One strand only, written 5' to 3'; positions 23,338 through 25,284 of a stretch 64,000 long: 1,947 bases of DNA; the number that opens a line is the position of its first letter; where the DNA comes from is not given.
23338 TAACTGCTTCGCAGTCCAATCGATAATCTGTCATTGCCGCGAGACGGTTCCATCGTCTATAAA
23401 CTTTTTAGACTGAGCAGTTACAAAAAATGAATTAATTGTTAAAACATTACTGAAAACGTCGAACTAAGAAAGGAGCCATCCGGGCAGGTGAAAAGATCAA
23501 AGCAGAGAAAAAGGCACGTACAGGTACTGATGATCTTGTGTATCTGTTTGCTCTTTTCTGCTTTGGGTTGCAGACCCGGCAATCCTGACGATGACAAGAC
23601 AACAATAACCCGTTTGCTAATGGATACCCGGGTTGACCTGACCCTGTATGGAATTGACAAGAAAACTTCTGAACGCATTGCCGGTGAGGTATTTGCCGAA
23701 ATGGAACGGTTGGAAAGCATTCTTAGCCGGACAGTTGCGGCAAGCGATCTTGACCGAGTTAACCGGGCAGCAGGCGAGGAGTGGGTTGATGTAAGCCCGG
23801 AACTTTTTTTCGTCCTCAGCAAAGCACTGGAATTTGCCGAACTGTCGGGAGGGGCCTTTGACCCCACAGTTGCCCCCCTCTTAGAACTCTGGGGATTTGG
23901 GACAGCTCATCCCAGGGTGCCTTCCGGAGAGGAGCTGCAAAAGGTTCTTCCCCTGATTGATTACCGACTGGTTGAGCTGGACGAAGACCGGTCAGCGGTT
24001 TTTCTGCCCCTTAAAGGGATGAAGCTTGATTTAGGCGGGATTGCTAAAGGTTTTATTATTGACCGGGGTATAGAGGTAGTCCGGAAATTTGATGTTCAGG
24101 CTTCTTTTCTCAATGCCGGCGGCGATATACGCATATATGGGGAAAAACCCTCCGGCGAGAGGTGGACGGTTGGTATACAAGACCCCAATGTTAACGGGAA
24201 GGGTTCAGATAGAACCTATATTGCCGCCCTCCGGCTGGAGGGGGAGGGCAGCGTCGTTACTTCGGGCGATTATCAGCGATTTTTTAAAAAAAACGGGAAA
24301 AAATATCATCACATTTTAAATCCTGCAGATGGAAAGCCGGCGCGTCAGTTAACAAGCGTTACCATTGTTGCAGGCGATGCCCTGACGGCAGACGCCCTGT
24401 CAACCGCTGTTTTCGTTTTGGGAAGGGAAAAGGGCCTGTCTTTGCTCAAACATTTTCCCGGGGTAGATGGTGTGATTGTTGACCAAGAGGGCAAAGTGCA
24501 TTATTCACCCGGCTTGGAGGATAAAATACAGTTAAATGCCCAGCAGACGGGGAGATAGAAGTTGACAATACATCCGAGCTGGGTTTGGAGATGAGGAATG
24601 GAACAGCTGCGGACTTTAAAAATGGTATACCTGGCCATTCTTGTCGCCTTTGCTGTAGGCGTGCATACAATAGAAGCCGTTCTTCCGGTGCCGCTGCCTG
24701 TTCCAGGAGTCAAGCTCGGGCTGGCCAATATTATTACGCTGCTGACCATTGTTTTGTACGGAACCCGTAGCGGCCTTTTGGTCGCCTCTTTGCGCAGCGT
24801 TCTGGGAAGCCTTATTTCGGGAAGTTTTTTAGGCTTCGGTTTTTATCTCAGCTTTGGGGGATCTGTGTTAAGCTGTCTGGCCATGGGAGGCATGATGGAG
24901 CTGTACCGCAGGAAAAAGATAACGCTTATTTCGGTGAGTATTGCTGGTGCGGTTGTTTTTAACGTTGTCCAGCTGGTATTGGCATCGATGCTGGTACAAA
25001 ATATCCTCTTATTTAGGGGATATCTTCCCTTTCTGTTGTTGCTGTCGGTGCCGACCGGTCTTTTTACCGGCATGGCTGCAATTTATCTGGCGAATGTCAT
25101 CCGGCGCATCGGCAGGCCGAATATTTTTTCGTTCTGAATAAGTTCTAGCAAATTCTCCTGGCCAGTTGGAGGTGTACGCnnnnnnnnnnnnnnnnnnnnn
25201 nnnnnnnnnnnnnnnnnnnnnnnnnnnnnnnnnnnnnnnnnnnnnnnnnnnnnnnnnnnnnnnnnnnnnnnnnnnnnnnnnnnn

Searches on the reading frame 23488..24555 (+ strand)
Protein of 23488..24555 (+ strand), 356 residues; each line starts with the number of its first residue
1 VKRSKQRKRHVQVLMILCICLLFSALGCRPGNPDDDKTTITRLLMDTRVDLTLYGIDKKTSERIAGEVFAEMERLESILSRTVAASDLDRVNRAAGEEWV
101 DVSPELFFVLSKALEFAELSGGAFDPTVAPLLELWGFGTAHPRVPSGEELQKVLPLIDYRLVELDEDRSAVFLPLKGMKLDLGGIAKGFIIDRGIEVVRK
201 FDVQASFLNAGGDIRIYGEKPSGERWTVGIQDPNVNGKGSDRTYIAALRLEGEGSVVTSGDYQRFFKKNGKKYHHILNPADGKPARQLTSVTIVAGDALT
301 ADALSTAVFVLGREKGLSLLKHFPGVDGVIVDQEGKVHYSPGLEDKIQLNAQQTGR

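Call 58: search_protein_families(library=pfam, proteins=[window:23488-24555:+], max_evalue=0.00001)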
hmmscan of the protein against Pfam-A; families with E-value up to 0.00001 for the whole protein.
window:23488-24555:+ (356 aa): 1 family
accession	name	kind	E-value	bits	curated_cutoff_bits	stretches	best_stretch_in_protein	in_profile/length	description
PF02424.20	ApbE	-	1.7e-90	303.6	25.6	1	45-327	1-263/266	ApbE family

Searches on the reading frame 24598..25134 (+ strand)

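Call 59: search_protein_families(library=pfam, proteins=[window:24598-25134:+], max_evalue=0.00001)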
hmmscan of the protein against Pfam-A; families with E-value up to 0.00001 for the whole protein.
window:24598-25134:+ (179 aa): 2 families
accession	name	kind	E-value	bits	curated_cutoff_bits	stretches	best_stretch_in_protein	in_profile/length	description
PF07456.16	Hpre_diP_synt_I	-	1.3e-38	132.7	30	1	15-163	1-146/147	Heptaprenyl diphosphate synthase component I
PF12822.12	ECF_trnsprt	-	4.2e-06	27.3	30.7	1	8-168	2-168/169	ECF transporter, substrate-specific component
